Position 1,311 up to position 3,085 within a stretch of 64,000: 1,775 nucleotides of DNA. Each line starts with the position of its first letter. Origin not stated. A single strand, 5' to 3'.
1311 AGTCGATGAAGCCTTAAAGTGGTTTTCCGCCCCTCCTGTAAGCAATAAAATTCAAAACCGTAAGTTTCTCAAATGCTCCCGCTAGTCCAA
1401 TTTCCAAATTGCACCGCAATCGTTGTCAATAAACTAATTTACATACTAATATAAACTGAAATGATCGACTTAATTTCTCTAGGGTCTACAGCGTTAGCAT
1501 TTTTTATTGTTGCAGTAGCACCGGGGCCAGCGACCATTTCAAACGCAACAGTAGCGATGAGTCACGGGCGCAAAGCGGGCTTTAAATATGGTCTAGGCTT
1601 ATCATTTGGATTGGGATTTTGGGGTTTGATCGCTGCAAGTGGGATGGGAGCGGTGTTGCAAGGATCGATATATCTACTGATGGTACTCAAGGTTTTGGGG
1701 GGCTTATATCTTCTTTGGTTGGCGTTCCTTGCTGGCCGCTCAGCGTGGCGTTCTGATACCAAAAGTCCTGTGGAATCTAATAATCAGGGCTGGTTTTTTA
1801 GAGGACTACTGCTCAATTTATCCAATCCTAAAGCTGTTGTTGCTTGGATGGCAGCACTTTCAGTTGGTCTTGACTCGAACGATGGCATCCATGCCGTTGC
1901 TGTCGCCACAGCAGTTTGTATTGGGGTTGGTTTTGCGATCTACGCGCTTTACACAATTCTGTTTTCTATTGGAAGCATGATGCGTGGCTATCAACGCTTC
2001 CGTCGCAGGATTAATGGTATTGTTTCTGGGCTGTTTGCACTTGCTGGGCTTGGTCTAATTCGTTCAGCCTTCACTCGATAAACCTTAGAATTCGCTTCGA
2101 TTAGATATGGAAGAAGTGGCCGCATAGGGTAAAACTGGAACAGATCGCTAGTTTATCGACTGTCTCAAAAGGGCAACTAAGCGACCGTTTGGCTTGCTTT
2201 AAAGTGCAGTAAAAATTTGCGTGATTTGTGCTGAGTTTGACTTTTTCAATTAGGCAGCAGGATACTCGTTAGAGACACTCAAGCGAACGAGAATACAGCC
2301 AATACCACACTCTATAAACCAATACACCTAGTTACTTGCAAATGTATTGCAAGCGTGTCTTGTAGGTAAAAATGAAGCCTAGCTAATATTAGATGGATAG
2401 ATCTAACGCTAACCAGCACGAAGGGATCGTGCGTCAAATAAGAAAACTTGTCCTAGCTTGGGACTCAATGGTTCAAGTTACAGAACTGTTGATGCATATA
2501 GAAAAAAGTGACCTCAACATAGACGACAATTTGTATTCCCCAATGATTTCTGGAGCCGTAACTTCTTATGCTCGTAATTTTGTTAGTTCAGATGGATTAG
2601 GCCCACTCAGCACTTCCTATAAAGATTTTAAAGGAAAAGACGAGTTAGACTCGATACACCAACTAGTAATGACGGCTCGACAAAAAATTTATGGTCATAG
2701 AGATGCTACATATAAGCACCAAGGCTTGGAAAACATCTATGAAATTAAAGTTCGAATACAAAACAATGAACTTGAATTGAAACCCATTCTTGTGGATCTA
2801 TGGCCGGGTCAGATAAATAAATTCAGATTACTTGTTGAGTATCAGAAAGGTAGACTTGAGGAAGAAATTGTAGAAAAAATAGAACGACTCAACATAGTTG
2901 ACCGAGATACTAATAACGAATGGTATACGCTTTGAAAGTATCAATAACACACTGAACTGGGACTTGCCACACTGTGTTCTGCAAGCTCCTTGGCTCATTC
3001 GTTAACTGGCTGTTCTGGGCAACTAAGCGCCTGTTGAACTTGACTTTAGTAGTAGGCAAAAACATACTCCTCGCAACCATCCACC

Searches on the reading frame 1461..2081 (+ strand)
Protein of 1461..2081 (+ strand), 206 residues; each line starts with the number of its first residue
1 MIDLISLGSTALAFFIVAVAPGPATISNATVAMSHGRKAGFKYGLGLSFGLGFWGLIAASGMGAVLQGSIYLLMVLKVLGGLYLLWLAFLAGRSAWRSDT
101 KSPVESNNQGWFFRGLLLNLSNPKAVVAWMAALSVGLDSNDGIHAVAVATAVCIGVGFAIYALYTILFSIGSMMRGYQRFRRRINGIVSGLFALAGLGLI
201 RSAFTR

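Call 8: search_protein_families(library=pfam, proteins=[window:1461-2081:+])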
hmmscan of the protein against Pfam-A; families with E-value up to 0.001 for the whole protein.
window:1461-2081:+ (206 aa): 1 family
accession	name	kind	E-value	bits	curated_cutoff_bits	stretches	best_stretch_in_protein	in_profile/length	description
PF01810.24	LysE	-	1.4e-28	100.1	25.6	1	16-201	2-191/193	LysE type translocator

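Call 65: find_homologous_proteins(query=window:1461-2081:+, max_evalue=1e-30)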
Query window:1461-2081:+ (206 aa): 930 proteins with E <= 1e-30 among 5208 candidates; the best 120 are listed.
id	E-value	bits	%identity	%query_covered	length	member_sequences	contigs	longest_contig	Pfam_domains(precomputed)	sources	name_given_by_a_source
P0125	4.0e-124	430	100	100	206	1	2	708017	PF01810.25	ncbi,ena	-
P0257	3.7e-104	365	83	100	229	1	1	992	PF01810.25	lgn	-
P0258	2.7e-100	352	81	100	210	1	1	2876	PF01810.25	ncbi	-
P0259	3.1e-99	349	81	100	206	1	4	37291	PF01810.25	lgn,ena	-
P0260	1.4e-92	327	76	100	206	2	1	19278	PF01810.25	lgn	-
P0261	6.1e-92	325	78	96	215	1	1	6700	PF01810.25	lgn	-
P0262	1.3e-91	324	76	100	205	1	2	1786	PF01810.25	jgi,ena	-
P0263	2.3e-91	323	75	100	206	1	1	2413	PF01810.25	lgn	-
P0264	3.4e-91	323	75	100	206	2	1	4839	PF01810.25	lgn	-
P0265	9.1e-90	318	73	100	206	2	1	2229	PF01810.25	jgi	-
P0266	3.3e-89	316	75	100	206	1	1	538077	PF01810.25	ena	-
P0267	2.5e-87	310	70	100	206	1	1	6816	PF01810.25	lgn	-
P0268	9.1e-87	308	70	100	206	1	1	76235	PF01810.25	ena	-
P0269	1.2e-86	308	70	100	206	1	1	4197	PF03741.23,PF01810.25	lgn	-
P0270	6.4e-86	305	70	100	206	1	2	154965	PF01810.25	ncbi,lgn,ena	-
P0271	1.1e-85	305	69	100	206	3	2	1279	PF01810.25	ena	-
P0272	2.5e-85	303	68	100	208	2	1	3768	PF01810.25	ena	-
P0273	2.6e-85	303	71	100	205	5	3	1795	PF01810.25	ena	-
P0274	3.1e-85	303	68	100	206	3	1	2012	PF01810.25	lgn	-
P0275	4.2e-84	300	70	100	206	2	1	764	PF01810.25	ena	-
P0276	6.6e-84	299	69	100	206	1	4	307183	PF01810.25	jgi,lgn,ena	-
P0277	8.2e-84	299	67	100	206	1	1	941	PF01810.25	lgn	-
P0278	1.3e-83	298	67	100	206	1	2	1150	PF01810.25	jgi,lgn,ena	-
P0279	1.3e-83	298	71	100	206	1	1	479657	PF01810.25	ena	-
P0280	2.7e-83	297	69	100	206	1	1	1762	PF01810.25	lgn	-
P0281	6.0e-83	296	67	100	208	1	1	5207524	PF01810.25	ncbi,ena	-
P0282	9.2e-83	295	69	100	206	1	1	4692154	PF01810.25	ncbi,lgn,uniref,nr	ncbi:LysE family transporter [Marinomonas mediterranea]|uniref:LysE family translocator n=1 Tax=Mari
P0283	1.3e-82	295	67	100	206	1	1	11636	PF01810.25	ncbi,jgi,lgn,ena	-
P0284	1.9e-82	294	67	100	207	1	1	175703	PF01810.25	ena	-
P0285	3.0e-82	293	70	100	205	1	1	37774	PF01810.25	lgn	-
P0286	4.0e-82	293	68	100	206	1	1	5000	PF01810.25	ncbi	-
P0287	6.4e-82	292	66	100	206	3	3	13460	PF01810.25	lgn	-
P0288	7.4e-82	292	67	100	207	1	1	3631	PF01810.25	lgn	-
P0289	1.9e-81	291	66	100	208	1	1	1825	PF01810.25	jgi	jgi:threonine/homoserine/homoserine lactone efflux protein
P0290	3.9e-81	290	70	99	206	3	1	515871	PF01810.25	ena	-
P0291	4.3e-81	290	68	100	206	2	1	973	PF01810.25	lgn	-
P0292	5.6e-81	289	67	100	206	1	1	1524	PF01810.25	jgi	-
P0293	9.8e-81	289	70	100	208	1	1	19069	PF01810.25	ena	-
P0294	1.2e-80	288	70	100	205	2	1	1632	PF01810.25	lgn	-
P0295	1.3e-80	288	67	100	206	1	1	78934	PF01810.25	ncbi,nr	ncbi:lysine transporter LysE [Chromatiales bacterium (ex Bugula neritina AB1)]|nr:lysine transporter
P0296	1.3e-80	288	69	100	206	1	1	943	PF01810.25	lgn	-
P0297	1.6e-80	288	66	100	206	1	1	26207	PF01810.25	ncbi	-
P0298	1.7e-80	288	71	99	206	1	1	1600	PF01810.25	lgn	-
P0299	1.8e-80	288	66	100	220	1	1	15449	PF01810.25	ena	-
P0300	2.1e-80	287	66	100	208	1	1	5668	PF03741.23,PF01810.25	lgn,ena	-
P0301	2.3e-80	287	66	100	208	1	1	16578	PF03741.23,PF01810.25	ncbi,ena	-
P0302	3.3e-80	287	68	100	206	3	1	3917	PF01810.25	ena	-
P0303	3.7e-80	287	67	100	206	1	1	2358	PF01810.25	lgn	-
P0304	4.1e-80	286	67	100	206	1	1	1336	PF01810.25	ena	-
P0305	4.9e-80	286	67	100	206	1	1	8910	PF01810.25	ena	-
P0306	5.9e-80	286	68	99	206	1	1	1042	PF01810.25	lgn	-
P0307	6.7e-80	286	70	100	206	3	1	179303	PF01810.25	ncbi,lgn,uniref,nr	ncbi:LysE family translocator [Ruegeria sp. ANG-S4]|uniref:LysE family translocator n=1 Tax=Ruegeria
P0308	1.1e-79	285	67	100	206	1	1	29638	PF01810.25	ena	-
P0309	1.3e-79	285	65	100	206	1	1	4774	PF01810.25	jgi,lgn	-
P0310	1.5e-79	285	70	100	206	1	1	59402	PF01810.25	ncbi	ncbi:MAG: LysE family translocator [Ruegeria sp.]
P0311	1.6e-79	285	68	100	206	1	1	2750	PF01810.25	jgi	-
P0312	1.8e-79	284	68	99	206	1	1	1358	PF01810.25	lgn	-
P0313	3.0e-79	284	66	100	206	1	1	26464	PF01810.25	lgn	-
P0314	4.5e-79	283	68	100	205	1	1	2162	PF01810.25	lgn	-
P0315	4.5e-79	283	67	100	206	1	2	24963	PF01810.25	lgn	-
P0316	4.7e-79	283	67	100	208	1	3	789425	PF01810.25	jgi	-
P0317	5.0e-79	283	67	100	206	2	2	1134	PF01810.25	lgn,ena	-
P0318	5.4e-79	283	68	100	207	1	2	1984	PF01810.25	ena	-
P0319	6.4e-79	283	65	100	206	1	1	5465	PF01810.25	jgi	-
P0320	8.3e-79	282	66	100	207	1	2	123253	PF01810.25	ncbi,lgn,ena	-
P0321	1.6e-78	281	64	100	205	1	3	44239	PF01810.25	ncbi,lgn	ncbi:MAG: LysE family translocator [Granulosicoccus sp.]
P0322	1.7e-78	281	66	99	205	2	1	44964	PF01810.25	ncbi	ncbi:MAG: LysE family translocator [Granulosicoccus sp.]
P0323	2.5e-78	281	69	99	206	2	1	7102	PF01810.25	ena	-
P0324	2.9e-78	280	66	100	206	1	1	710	PF01810.25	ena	-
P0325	3.1e-78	280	66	100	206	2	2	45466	PF01810.25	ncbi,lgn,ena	-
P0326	4.1e-78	280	64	98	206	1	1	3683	PF01810.25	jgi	jgi:threonine efflux protein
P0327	4.4e-78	280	67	100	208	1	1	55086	PF01810.25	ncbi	ncbi:MAG: LysE family translocator [Geminicoccaceae bacterium]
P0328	4.6e-78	280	68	100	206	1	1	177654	PF01810.25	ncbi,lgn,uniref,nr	ncbi:Threonine/homoserine/homoserine lactone efflux protein [Ruegeria halocynthiae]|uniref:Threonine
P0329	4.6e-78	280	66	100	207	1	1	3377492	PF01810.25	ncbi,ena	-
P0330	8.2e-78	279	68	99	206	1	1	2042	PF01810.25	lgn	-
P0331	8.2e-78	279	67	100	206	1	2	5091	PF01810.25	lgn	-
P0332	1.0e-77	279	67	100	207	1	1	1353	PF01810.25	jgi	-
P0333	1.0e-77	279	66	100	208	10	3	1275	PF01810.25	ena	-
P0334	1.5e-77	278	66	100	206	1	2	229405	PF01810.25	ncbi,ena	-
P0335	1.6e-77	278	63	99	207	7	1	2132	PF01810.25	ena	-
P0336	1.7e-77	278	67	100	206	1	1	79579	PF01810.25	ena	-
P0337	1.7e-77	278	67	100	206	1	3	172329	PF01810.25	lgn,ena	-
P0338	1.7e-77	278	68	100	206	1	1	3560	PF01810.25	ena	-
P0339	1.8e-77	278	67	100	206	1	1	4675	PF01810.25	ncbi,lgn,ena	-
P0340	1.8e-77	278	65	100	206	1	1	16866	PF01810.25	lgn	-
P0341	1.9e-77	278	67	100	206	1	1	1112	PF01810.25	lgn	-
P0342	2.1e-77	278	63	99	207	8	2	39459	PF01810.25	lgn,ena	-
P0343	2.2e-77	278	67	99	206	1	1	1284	PF01810.25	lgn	-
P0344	2.2e-77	278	68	100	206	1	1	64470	PF01810.25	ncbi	ncbi:MAG: LysE family translocator [Paracoccaceae bacterium]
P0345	2.2e-77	278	65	100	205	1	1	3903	PF01810.25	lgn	-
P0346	2.7e-77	277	66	100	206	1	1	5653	PF01810.25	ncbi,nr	ncbi:MAG: LysE family translocator [Gammaproteobacteria bacterium]|nr:LysE family translocator [Gamm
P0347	4.2e-77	277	67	100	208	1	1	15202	PF01810.25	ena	-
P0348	4.7e-77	277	65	100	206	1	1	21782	PF01810.25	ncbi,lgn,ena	-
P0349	4.7e-77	276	64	100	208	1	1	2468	PF01810.25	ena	-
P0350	4.7e-77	276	66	100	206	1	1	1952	PF01810.25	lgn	-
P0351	4.9e-77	276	67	100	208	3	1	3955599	PF01810.25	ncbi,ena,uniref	ncbi:LysE family translocator [Motiliproteus sp.]|uniref:LysE family translocator n=1 Tax=Motiliprot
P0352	5.1e-77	276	67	100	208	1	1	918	PF01810.25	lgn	-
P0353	5.2e-77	276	65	100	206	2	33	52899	PF01810.25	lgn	-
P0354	6.9e-77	276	67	99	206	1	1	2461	PF01810.25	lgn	-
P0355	1.1e-76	275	69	100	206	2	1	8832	PF03741.23,PF01810.25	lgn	-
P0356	1.6e-76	275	67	100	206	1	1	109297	PF01810.25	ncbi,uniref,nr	ncbi:LysE family transporter [Ruegeria sp. 2012CJ41-6]|uniref:LysE family transporter n=1 Tax=Rueger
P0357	1.9e-76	275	65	100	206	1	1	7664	PF01810.25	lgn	-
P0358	2.1e-76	274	65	100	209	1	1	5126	PF01810.25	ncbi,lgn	ncbi:MAG: LysE family translocator [Pseudomonadota bacterium]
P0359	2.3e-76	274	68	100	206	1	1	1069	PF01810.25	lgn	-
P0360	2.5e-76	274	63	99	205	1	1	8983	PF01810.25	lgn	-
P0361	2.8e-76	274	64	100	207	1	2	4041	PF01810.25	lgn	-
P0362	3.3e-76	274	65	100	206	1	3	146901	PF01810.25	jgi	-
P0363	4.0e-76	273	67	100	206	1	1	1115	PF03741.23,PF01810.25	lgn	-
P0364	4.0e-76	273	68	100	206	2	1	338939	PF01810.25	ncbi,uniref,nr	ncbi:LysE family transporter [Ruegeria sp. 2205SS24-7]|uniref:LysE family translocator n=1 Tax=Ruege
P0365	4.1e-76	273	65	100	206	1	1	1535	PF01810.25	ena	-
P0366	4.6e-76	273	66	100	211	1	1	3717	PF01810.25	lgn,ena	-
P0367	6.1e-76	273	66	100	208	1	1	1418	PF01810.25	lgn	-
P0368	6.3e-76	273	65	100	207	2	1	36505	PF01810.25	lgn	-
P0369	8.9e-76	272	67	100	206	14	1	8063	PF01810.25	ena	-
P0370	9.7e-76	272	62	100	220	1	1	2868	PF01810.25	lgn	-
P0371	1.0e-75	272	66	100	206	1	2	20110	PF01810.25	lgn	-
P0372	1.2e-75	272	66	100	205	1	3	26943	PF01810.25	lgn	-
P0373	1.3e-75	272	65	100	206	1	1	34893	PF01810.25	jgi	-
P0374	1.3e-75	272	66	99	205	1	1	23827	PF01810.25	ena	-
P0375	1.6e-75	271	64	100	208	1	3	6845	PF01810.25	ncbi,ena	-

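Call 66: find_encoding_contigs(protein=P0259, flank=8000, max_places=4)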
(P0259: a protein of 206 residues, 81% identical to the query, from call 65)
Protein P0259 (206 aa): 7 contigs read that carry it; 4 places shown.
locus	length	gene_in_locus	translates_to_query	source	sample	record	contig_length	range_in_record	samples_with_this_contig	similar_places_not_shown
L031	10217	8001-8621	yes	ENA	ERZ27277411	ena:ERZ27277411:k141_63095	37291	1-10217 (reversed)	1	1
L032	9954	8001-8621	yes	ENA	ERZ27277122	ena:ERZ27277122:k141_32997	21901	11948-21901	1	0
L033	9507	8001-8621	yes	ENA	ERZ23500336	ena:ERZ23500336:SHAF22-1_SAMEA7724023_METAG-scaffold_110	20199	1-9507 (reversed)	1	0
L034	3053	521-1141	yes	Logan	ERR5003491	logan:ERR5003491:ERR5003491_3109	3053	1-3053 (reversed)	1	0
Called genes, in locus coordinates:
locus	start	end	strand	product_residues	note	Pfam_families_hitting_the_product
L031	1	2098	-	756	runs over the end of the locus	PF00512:HisKA (weak), PF02518:HATPase_c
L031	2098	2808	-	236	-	PF00072:Response_reg, PF00486:Trans_reg_C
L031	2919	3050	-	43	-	-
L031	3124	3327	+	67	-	-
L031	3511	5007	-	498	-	PF00266:Aminotran_5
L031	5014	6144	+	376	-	PF04307:YdjM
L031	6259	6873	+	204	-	PF06055:ExoD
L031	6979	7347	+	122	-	PF00462:Glutaredoxin, PF13417:GST_N_3, PF13409:GST_N_2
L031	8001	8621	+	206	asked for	PF01810:LysE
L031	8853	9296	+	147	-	-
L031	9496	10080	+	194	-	PF13612:DDE_Tnp_1_3, PF01609:DDE_Tnp_1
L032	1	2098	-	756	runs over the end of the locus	PF00512:HisKA (weak), PF02518:HATPase_c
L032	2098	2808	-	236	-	PF00072:Response_reg, PF00486:Trans_reg_C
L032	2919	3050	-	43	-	-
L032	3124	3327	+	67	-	-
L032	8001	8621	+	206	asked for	PF01810:LysE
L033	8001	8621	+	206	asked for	PF01810:LysE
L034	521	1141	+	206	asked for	PF01810:LysE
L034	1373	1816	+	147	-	-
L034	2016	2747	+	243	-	PF01609:DDE_Tnp_1, PF13612:DDE_Tnp_1_3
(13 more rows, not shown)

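Call 67: find_encoding_contigs(protein=P0258, flank=8000, max_places=3)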
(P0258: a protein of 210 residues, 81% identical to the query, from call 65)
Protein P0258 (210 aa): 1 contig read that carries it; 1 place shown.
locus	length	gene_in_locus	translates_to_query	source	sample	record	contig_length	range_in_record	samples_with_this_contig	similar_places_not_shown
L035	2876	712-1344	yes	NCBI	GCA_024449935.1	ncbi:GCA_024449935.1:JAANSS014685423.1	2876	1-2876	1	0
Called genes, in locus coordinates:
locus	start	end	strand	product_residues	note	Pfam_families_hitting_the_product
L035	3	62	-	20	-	?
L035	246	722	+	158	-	PF14903:WG_beta_rep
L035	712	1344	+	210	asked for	PF01810:LysE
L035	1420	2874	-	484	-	?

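Call 91: find_encoding_contigs(protein=P0260, flank=10000, max_places=3)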
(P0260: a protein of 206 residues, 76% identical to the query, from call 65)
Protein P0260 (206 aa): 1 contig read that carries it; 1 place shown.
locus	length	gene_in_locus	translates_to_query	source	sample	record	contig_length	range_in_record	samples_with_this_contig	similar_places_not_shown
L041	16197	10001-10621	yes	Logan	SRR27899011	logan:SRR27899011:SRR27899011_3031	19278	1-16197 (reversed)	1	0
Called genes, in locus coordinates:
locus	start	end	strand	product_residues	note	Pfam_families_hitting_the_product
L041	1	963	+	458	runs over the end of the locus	PF00497:SBP_bac_3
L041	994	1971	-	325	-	PF00696:AA_kinase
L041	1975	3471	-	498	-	PF27530:HMA_AllF_N, PF02629:CoA_binding (faint), PF00549:Ligase_CoA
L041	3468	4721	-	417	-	PF06545:AllG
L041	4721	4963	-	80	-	-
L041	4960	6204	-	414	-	PF00266:Aminotran_5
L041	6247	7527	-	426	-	PF04389:Peptidase_M28 (weak), PF01546:Peptidase_M20, PF07687:M20_dimer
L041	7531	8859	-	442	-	PF03403:PAF-AH_p_II, PF12740:PETase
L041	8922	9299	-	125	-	-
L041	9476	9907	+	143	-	PF00903:Glyoxalase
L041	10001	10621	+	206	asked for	PF01810:LysE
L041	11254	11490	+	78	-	PF01402:RHH_1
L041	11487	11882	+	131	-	PF01850:PIN (weak), PF13470:PIN_3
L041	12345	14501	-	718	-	PF20256:MoCoBD_2, PF02738:MoCoBD_1, PF20256:MoCoBD_2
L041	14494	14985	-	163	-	PF00111:Fer2, PF01799:Fer2_2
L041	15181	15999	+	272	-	PF00248:Aldo_ket_red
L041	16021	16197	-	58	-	?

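Call 92: find_encoding_contigs(protein=P0261, flank=10000, max_places=3)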
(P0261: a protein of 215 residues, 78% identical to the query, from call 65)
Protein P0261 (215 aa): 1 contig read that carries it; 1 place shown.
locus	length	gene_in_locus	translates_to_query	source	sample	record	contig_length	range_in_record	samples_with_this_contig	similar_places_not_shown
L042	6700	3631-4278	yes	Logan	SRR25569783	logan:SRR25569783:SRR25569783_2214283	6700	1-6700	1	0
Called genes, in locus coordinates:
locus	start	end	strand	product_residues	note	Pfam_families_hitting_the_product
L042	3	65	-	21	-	?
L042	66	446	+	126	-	-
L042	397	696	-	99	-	-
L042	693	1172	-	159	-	PF00578:AhpC-TSA, PF08534:Redoxin, PF00255:GSHPx (weak), PF13098:Thioredoxin_2 (weak), PF00085:Thioredoxin, PF13905:Thioredoxin_8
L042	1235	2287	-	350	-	PF13462:Thioredoxin_4, PF01323:DSBA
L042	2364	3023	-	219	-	PF01545:Cation_efflux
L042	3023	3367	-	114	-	PF01022:HTH_5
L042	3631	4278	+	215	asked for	PF01810:LysE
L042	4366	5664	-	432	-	PF04389:Peptidase_M28 (weak), PF01546:Peptidase_M20, PF07687:M20_dimer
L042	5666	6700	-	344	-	?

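Call 95: search_protein_families(library=ncbifam, proteins=[L018:5299-5847:-], max_evalue=0.001)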
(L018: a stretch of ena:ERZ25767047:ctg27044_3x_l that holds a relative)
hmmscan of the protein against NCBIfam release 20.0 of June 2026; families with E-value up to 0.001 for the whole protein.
L018:5299-5847:- (182 aa): 3 families
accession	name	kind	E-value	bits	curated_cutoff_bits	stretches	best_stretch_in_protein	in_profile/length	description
NF047343.1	SCCmet_CcrB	equivalog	1.5e-15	56.9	900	1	31-169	53-187/542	cassette chromosome recombinase CcrB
NF009949.0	PRK13413.1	equivalog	4.8e-13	49.2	272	1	1-182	1-194/203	master DNA invertase Mpi family serine-type recombinase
NF041201.1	recomb_XisF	equivalog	6.9e-08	31.9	375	1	3-136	2-140/465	fdxN element excision recombinase XisF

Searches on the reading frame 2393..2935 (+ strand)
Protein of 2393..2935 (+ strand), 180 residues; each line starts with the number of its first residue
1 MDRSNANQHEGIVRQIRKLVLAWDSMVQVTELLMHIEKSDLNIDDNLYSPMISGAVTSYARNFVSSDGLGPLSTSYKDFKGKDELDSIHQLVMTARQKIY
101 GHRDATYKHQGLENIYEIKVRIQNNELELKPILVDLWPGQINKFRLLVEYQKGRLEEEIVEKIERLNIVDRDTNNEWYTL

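Call 8: search_protein_families(library=pfam, proteins=[window:2393-2935:+])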
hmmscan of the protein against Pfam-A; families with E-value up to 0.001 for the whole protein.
window:2393-2935:+ (180 aa): 0 families

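Call 32: find_related_loci(query=window:2393-2935:+, collection=metagenome_contigs, flank=10000)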
Query window:2393-2935:+ (180 aa) in metagenome_contigs; peptide patterns used: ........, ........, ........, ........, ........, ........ (x = any residue, [..] = any of these).
231 stretches matched a pattern; 2 encode a relative of the query (tblastn E <= 1e-3); 2 distinct loci.
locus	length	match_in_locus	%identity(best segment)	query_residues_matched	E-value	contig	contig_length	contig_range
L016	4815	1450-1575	42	137-180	6e-6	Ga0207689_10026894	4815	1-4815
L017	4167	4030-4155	42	137-180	6e-6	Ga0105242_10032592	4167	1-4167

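Call 95: search_protein_families(library=ncbifam, proteins=[window:2393-2935:+], max_evalue=0.001)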
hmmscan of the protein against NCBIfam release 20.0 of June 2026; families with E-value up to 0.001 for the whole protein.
window:2393-2935:+ (180 aa): 0 families
